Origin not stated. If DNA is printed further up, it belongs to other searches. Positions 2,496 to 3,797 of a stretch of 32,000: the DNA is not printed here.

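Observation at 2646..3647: DUF932-family gene translationally fused to the pglX stop: candidate new BREX accessory component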

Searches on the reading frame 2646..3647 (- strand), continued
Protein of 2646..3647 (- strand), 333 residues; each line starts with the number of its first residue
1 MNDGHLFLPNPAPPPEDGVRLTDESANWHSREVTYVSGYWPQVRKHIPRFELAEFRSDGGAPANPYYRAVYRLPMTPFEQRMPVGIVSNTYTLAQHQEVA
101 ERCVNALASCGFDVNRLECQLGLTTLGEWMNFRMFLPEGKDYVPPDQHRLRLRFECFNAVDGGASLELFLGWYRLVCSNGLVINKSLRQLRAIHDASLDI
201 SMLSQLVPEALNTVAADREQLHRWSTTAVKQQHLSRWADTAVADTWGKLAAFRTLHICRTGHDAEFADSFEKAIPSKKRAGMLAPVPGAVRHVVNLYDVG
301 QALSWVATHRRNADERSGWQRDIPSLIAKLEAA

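Call 19: search_protein_families(library=pfam, proteins=[L021:7065-10004:+, L021:10974-13796:+, L021:3572-7081:+, L022:15649-19269:+, L001:3364-6195:+, L020:6761-9883:+, L031:11045-15022:+, L027:7093-8613:+, L027:8610-9980:+, L027:3770-7111:+], max_evalue=0.001)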
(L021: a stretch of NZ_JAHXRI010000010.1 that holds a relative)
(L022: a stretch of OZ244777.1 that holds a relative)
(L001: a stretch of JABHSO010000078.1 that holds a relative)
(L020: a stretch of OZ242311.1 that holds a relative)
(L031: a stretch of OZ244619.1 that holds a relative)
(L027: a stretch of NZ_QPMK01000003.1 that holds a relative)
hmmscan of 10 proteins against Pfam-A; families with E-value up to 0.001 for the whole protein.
L021:7065-10004:+ (979 aa): 2 families
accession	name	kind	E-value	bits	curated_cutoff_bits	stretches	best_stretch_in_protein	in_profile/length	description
PF06634.17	DUF1156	-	5.3e-32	110.2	24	1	24-99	1-73/73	Protein of unknown function (DUF1156)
PF02086.21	MethyltransfD12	-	0.00015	22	22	1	147-191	20-64/253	D12 class N6 adenine-specific DNA methyltransferase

L021:10974-13796:+ (940 aa): 1 family
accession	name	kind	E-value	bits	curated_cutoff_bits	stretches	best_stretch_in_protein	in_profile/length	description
PF04465.17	DUF499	-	2.9e-27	95.4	23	1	127-543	24-440/1024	Protein of unknown function (DUF499)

L021:3572-7081:+ (1169 aa): 6 families
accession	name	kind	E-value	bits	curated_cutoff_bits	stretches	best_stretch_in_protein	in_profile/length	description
PF00271.37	Helicase_C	-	2.9e-24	85.9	23.5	1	499-599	14-110/110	Helicase conserved C-terminal domain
PF13020.12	NOV_C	-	1.2e-20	73.8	22.1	1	1044-1132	1-85/91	Protein NO VEIN, C-terminal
PF00176.29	SNF2-rel_dom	-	3.3e-13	49.8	24.9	1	125-364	20-264/290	SNF2-related domain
PF04851.21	ResIII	-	5.4e-13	49.6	22.5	1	103-271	2-163/164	Type III restriction enzyme, res subunit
PF00270.35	DEAD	-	5.7e-08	33.1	26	1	109-271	4-161/167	DEAD/DEAH box helicase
PF16203.11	ERCC3_RAD25_C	-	0.00055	19.7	27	1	499-616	59-174/248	ERCC3/RAD25/XPB C-terminal helicase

L022:15649-19269:+ (1206 aa): 4 families
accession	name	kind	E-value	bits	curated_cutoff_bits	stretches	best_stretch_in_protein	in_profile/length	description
PF07669.17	Eco57I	-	2.2e-32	113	25.3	1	616-842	1-149/171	Eco57I restriction-modification methylase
PF12950.13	TaqI_C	-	2.2e-10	41.2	26.5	1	980-1120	2-97/118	TaqI-like C-terminal specificity domain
PF02384.22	N6_Mtase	-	2e-05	24.5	20.4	0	432-473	3-40/311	N-6 DNA Methylase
PF14335.11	DUF4391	-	0.00087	19.7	29.9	0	125-181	79-135/232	Domain of unknown function (DUF4391)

L001:3364-6195:+ (943 aa): 6 families
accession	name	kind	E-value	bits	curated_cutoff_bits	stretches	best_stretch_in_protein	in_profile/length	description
PF12008.13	EcoR124_C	-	2.6e-72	244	23.1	1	684-938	2-260/260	Type I restriction and modification enzyme - subunit R C terminal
PF18766.7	SWI2_SNF2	-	5.9e-59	199.8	26.7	1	243-464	1-212/221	SWI2/SNF2 ATPase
PF22679.2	T1R_D3-like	-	1.3e-58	198.4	27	1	494-662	2-158/158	Type I restriction enzyme subunit R domain 3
PF04313.20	HSDR_N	-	1.6e-41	142.8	25.1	1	4-183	2-193/198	Type I restriction enzyme R protein N terminus (HSDR_N)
PF04851.21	ResIII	-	1.6e-37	129.4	22.5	1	238-401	2-163/164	Type III restriction enzyme, res subunit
PF00270.35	DEAD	-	1.4e-09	38.4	26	1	242-401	2-161/167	DEAD/DEAH box helicase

L020:6761-9883:+ (1040 aa): 12 families
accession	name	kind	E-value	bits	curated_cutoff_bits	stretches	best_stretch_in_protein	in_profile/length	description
PF13086.12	AAA_11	-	6e-31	108.6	27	1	154-513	1-256/257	AAA domain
PF13087.12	AAA_12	-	1.8e-25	90.1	27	1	542-729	14-193/195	AAA domain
PF01396.24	Zn_ribbon_Top1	-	6.9e-16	58.2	32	2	1009-1039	6-36/39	Topoisomerase DNA binding C4 zinc finger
PF13604.12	AAA_30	-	1.4e-15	58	27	2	154-218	1-67/191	AAA domain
PF13245.12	AAA_19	-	1e-12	48.8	25.1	1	159-220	1-64/134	AAA domain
PF13091.12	PLDc_2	-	1.7e-09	38.1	27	1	804-922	4-126/132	PLD-like domain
PF04851.21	ResIII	-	4e-06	27.3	22.5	1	155-255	4-104/164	Type III restriction enzyme, res subunit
PF05127.21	NAT10_TcmA_helicase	-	1.6e-05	25.3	22.7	0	412-491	36-110/176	RNA cytidine acetyltransferase NAT10/TcmA, helicase domain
PF01443.25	Viral_helicase1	-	2.2e-05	24.8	21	0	443-509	31-99/228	Viral superfamily 1 RNA helicase core domain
PF13538.12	UvrD_C_2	-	3.5e-05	24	27.4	0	669-727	3-52/52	UvrD-like helicase C-terminal domain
PF13401.12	AAA_22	-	6.3e-05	23.7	27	0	171-258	7-93/130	AAA domain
PF05970.20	PIF1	-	0.00057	20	25.9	0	167-209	20-62/223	PIF1-like helicase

L031:11045-15022:+ (1325 aa): 5 families
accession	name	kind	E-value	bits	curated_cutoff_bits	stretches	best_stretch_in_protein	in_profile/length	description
PF18135.7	Type_ISP_C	-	1.3e-83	281.4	25.9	1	780-1129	1-341/342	Type ISP C-terminal specificity domain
PF02384.22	N6_Mtase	-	1e-08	35.3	20.4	1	359-398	5-44/311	N-6 DNA Methylase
PF00717.28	Peptidase_S24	-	3.3e-07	30.4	23.3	1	1178-1314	2-114/116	Peptidase S24-like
PF07669.17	Eco57I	-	9e-07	29.6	25.3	1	555-676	61-165/171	Eco57I restriction-modification methylase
PF20473.4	MmeI_Mtase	-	0.00019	21.2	27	1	439-584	21-152/259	MmeI, DNA-methyltransferase domain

L027:7093-8613:+ (506 aa): 4 families
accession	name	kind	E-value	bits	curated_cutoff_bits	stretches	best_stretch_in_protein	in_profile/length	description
PF02384.22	N6_Mtase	-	3.4e-68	230.7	20.4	1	138-460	4-310/311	N-6 DNA Methylase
PF12161.14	HsdM_N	-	1.6e-09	38.9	24.5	1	13-125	2-133/135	HsdM N-terminal domain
PF07669.17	Eco57I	-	1.3e-05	25.8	25.3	1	266-351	74-165/171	Eco57I restriction-modification methylase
PF01170.24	UPF0020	-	0.00061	20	22.3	0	171-281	19-136/197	RMKL-like, methyltransferase domain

L027:8610-9980:+ (456 aa): 1 family
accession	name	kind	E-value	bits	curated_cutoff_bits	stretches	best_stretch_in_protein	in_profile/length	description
PF01420.25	Methylase_S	-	1.1e-29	104.2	22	2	5-169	1-154/168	Type I restriction modification DNA specificity domain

L027:3770-7111:+ (1113 aa): 7 families
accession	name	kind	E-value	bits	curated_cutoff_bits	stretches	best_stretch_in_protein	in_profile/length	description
PF08463.15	EcoEI_R_C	-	2.1e-39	135.7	24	1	949-1107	2-161/163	EcoEI R protein C-terminal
PF04851.21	ResIII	-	8.8e-34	117.2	22.5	1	407-589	2-163/164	Type III restriction enzyme, res subunit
PF18766.7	SWI2_SNF2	-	7.2e-15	55.7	26.7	1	413-614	2-185/221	SWI2/SNF2 ATPase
PF00270.35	DEAD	-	7.2e-10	39.3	26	1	410-550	1-131/167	DEAD/DEAH box helicase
PF04313.20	HSDR_N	-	4.9e-08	33.5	25.1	1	233-350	4-188/198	Type I restriction enzyme R protein N terminus (HSDR_N)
PF00271.37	Helicase_C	-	1.8e-07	31.8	23.5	1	693-796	14-109/110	Helicase conserved C-terminal domain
PF13643.11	DUF4145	-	1.8e-06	28.3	23.1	1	22-102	2-77/88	Domain of unknown function (DUF4145)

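Call 24: search_solved_structures(query=A2, max_evalue=1)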
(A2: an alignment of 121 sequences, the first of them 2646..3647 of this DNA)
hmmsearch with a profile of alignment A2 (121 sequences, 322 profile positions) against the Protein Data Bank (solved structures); distinct sequences matched with E-value up to 1: 0.

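Call 25: find_encoding_contigs(protein=P0001, flank=10000, max_places=3)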
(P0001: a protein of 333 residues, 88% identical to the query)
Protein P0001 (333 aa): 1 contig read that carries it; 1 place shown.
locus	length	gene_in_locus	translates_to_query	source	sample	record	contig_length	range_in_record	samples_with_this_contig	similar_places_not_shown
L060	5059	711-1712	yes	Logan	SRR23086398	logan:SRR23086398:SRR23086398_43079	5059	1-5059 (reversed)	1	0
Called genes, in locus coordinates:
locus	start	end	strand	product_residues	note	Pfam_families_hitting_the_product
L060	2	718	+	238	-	?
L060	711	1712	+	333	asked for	PF06067:DUF932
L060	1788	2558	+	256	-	PF17194:AbiEi_3_N, PF11459:AbiEi_3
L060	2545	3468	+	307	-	PF08843:AbiEii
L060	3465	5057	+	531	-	?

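Call 26: find_encoding_contigs(protein=P0015, flank=10000, max_places=3)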
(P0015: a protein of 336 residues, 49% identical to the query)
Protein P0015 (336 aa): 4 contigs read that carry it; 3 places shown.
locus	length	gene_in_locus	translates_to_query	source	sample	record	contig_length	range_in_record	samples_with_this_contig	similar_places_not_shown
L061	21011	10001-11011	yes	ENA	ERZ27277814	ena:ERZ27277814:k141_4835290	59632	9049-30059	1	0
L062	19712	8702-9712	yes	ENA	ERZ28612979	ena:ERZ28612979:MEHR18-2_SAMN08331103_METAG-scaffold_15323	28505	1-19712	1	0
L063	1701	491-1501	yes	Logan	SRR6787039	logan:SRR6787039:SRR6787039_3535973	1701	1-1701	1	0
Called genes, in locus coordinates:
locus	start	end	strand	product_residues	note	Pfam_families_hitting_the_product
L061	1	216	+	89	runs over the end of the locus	PF05930:Phage_AlpA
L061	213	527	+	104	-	-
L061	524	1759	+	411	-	PF13481:AAA_25, PF06745:ATPase (weak)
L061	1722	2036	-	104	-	-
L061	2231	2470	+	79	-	-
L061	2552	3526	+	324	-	PF05175:MTS (faint), PF13847:Methyltransf_31 (weak), PF08241:Methyltransf_11 (weak), PF13649:Methyltransf_25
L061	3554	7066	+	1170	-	PF00176:SNF2-rel_dom, PF00270:DEAD, PF04851:ResIII, PF00271:Helicase_C, PF13020:NOV_C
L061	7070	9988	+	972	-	PF06634:DUF1156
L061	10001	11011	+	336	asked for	PF06067:DUF932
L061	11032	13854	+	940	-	PF04465:DUF499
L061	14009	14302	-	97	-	-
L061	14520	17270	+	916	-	PF00580:UvrD-helicase, PF13245:AAA_19, PF13604:AAA_30 (faint), PF13087:AAA_12 (faint), PF13361:UvrD_C, PF13538:UvrD_C_2 (faint), PF01396:Zn_ribbon_Top1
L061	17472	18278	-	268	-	-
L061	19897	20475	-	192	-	-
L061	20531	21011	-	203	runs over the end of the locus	PF00239:Resolvase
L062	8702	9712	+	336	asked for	PF06067:DUF932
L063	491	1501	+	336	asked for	PF06067:DUF932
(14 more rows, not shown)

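Call 34: predict_structure(alignment_id=A2)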
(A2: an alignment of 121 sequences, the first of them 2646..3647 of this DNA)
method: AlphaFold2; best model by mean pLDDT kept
length: 333 residues; sequences in the alignment: 121
mean_pLDDT: 90.2   pTM: 0.86
mean pLDDT of the five models: 90.2, 89.8, 88.7, 88.5, 88.1
residues with pLDDT >= 90: 249; 70-90: 59; 50-70: 17; < 50: 8
segments of 3 or more residues with pLDDT < 50: 1-8
pLDDT, mean of each block of 10 residues (from residue 1): 41 78 91 95 97 92 95 97 95 95 95 93 96 88 90 93 83 78 67 78 90 91 96 97 98 98 98 98 95 97 95 90 95 94
secondary structure, 60 per line:
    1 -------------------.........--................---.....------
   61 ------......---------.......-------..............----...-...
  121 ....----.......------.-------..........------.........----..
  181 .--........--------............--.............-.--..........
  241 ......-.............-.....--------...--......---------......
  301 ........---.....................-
elements in order: E20-28 E31-39 H40-46 E50-54 E67-72 E82-88 H96-109 E118-124 E129-135 E150-159 E166-174 E179-181 E187-191 H200-211 H214-226 H231-246 H248-260 E262-266 E280-285 H296-308 H313-332

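Call 36: find_encoding_contigs(protein=P0013, flank=10000, max_places=3)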
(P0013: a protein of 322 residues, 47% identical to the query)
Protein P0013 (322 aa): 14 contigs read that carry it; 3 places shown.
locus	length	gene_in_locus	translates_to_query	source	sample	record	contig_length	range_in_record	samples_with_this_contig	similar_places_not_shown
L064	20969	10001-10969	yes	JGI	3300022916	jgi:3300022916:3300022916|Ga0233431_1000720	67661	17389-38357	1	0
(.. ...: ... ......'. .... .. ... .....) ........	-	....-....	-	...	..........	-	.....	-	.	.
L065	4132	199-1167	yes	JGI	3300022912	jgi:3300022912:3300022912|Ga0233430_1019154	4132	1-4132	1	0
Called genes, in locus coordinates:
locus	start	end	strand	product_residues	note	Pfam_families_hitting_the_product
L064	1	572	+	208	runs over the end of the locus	-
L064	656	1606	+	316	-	-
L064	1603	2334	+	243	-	-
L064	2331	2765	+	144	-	-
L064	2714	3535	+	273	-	-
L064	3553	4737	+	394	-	-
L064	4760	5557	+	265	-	-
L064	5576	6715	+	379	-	PF11873:Mltc_N (weak), PF01464:SLT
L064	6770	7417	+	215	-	-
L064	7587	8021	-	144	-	-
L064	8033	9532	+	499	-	PF13470:PIN_3 (faint)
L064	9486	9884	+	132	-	-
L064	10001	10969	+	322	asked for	PF06067:DUF932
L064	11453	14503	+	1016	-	-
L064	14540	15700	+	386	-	-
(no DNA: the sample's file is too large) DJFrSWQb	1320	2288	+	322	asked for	PF06067:DUF932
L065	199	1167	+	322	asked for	PF06067:DUF932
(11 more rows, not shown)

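Call 39: fold_search(model_id=the predicted structure, library=pdb)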
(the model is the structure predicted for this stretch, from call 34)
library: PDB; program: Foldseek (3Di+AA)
matches with E <= 10: 283; with E <= 0.001: 0
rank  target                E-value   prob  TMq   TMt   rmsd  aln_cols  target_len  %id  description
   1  2aex                  1.3e-01  0.05  0.11  0.11  20.7       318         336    9  The 1.58A Crystal Structure of Human Coproporphyrinogen Oxidase Reveals the Structural Basis of Hereditary Coproporphyri (released 2005-08-02)
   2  3w40_A                2.8e-01  0.06  0.08  0.13  17.4       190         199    5  Crystal structure of RsbX in complex with magnesium in space group P1 (released 2014-01-22)
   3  4ee6_A                3.4e-01  0.12  0.16  0.17  12.9       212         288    7  Crystal Structure of the Novel Phenazine Prenyltransferase EpzP (methylated) (released 2012-11-14)
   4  9gnz_Q                3.4e-01  0.04  0.11  0.08  22.1       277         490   10  Salmonella cap-filament complex (released 2025-04-09)
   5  2i5z                  4.0e-01  0.04  0.08  0.10  17.7       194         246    8  The crystal structure of OspA mutant (released 2007-07-10)
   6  2fkg                  4.0e-01  0.02  0.08  0.09  25.8       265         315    7  The Crystal Structure of Engineered OspA (released 2006-11-21)
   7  9iwq                  4.2e-01  0.08  0.10  0.09  16.8       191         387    7  Salmonella enterica serovar Typhimurium FliC(G426A)delta(204-292) forming the L-type straight filament (released 2024-08-07)
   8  8tuz_A                4.2e-01  0.04  0.08  0.10  19.3       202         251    9  Fab 857-2 in complex with OspA (released 2024-08-28)
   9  1ucu                  4.5e-01  0.03  0.10  0.07  23.4       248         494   13  R-type straight flagellar filament made of full-length flagellin (released 2003-08-12)
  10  3lk3_A                5.5e-01  0.10  0.17  0.20  13.6       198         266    9  Crystal structure of CapZ bound to the CPI and CSI uncapping motifs from CARMIL (released 2010-04-07)
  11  8xwg                  5.5e-01  0.02  0.08  0.08  22.6       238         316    7  OspA variants for thioflavin-T binding (released 2024-11-27)
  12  7z1x_E                5.9e-01  0.03  0.09  0.15  16.0       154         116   10  Crystal structure of human Gasdermin D complexed with nanobodies VHH-2 and VHH-6 (released 2023-09-06)
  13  5ucg_C                6.2e-01  0.03  0.11  0.11  21.1       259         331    9  Structure of the PP2C Phosphatase Domain and a Fragment of the Regulatory Domain of the Cell Fate Determinant SpoIIE f (released 2017-05-31)
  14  5z4g_A                6.5e-01  0.04  0.08  0.15  15.2       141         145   10  Crystal structure of secretory abundant heat soluble protein 4 from Ramazzottius varieornatus (released 2018-04-11)
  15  6ngg_A                6.9e-01  0.08  0.09  0.22  17.7       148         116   10  Crystal structure of human CD160 V58M mutant (released 2019-07-03)
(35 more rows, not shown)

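Call 41: search_protein_families(library=pfam, proteins=[L013:11886-14432:+, L013:14437-16488:+, L030:3922-5532:+], max_evalue=0.001)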
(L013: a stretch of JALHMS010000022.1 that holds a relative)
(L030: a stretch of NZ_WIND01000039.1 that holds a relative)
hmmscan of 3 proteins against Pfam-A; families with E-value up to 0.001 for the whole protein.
L013:11886-14432:+ (848 aa): 0 families

L013:14437-16488:+ (683 aa): 3 families
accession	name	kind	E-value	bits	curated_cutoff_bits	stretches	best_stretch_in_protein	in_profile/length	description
PF13337.12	BrxL_ATPase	-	2.8e-128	427.6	25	1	159-474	2-313/313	Lon-like protease BrxL-like, ATPase domain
PF20442.3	BrxL_N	-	1.1e-43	148.8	28.2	1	15-145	2-132/132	BREX system Lon protease-like protein BrxL N-terminal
PF05362.19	Lon_C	-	3.6e-08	33.7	21.1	1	546-681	67-203/205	Lon protease (S16) C-terminal proteolytic domain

L030:3922-5532:+ (536 aa): 0 families

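Call 46: fold_search(model_id=the predicted structure, library=viral)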
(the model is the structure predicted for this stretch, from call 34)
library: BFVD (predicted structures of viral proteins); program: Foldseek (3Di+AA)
matches with E <= 10: 466; with E <= 0.001: 37
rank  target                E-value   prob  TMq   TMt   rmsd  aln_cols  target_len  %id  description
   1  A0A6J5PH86            3.1e-11  1.00  0.65  0.66   5.3       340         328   12  DUF932 domain-containing protein [uncultured Caudovirales phage]
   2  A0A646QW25            6.5e-11  1.00  0.62  0.63   4.4       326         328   15  (no name in the UniProt tables at hand)
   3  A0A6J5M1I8            1.4e-10  1.00  0.57  0.60   6.8       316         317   16  LGT_TIGR03299, phage/plasmid-like protein TIGR03299 [uncultured Caudovirales phage]
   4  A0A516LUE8            2.0e-10  1.00  0.54  0.58  10.5       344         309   15  (no name in the UniProt tables at hand)
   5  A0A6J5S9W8            3.6e-10  1.00  0.50  0.53   7.6       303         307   13  LGT_TIGR03299, phage/plasmid-like protein TIGR03299 [uncultured Caudovirales phage]
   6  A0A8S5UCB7            4.2e-10  1.00  0.57  0.60   6.9       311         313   12  Uncharacterized protein [Siphoviridae sp. ctgN495]
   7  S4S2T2                1.4e-09  1.00  0.59  0.69   4.3       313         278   16  (no name in the UniProt tables at hand)
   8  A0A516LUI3            8.8e-09  1.00  0.59  0.73   5.6       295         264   16  (no name in the UniProt tables at hand)
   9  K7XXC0                1.1e-08  1.00  0.52  0.49   7.9       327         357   13  (no name in the UniProt tables at hand)
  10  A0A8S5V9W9            1.3e-08  1.00  0.54  0.65   7.0       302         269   16  DUF932 domain-containing protein [Ackermannviridae sp. ctUml7]
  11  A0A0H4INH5            2.0e-08  1.00  0.35  0.26  15.5       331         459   13  Uncharacterized protein [Stenotrophomonas phage IME-SM1]
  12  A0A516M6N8            2.3e-08  1.00  0.53  0.57   7.1       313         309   10  (no name in the UniProt tables at hand)
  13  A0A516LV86            3.5e-08  1.00  0.57  0.62   5.0       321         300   16  (no name in the UniProt tables at hand)
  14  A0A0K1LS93            3.9e-08  1.00  0.45  0.37  12.2       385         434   13  Uncharacterized protein [Mycobacterium phage Madruga]
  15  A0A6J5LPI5            8.3e-08  1.00  0.49  0.44   6.6       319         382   13  DUF932 domain-containing protein [uncultured Caudovirales phage]
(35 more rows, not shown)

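Call 51: search_protein_families(library=pfam, alignment_id=A3, max_evalue=0.0001)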
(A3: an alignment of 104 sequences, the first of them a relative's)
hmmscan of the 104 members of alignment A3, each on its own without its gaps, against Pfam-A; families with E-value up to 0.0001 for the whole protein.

A. member 1, L002:1-1452:+ (483 aa): 0 families

B. families by the number of members that match (of 104 scanned): 110 families (the first 25 are shown)
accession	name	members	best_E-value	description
PF13148.11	DUF3987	2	5.2e-93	Protein of unknown function (DUF3987)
PF01139.22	RtcB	2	1.5e-68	tRNA-splicing ligase RtcB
PF08238.18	Sel1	2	2.6e-43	Sel1 repeat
PF13365.12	Trypsin_2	2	6.9e-34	Trypsin-like peptidase domain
PF00884.28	Sulfatase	2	1.1e-23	Sulfatase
PF13328.12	HD_4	2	2.4e-21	HD domain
PF00665.32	rve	2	2.9e-20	Integrase core domain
PF00089.32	Trypsin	2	1.6e-17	Trypsin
PF00149.33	Metallophos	2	6.1e-14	Calcineurin-like phosphoesterase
PF01266.30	DAO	2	2.9e-09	FAD dependent oxidoreductase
PF12146.15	Hydrolase_4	2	3.5e-08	Serine aminopeptidase, S33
PF13450.12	NAD_binding_8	2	2.4e-06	NAD(P)-binding Rossmann-like domain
PF04371.20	PAD_porph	1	1.7e-111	Porphyromonas-type peptidyl-arginine deiminase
PF00121.24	TIM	1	7.1e-91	Triosephosphate isomerase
PF07859.19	Abhydrolase_3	1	1.8e-70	alpha/beta hydrolase fold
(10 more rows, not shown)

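Call 52: search_dna_similar(query=window:2646-3647:-, collection=plasmids, mode=protein, max_rows=30, max_evalue=1e-10)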
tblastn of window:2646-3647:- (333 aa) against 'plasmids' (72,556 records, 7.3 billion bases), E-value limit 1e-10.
No match.

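Call 53: find_related_loci(query=A1, collection=viral_contigs, flank=10000)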
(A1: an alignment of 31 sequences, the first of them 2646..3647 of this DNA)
Query A1 (333 aa) in viral_contigs; peptide patterns used: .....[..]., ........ (x = any residue, [..] = any of these).
5 stretches matched a pattern, but none encodes a relative of the query by tblastn (E <= 1e-3).
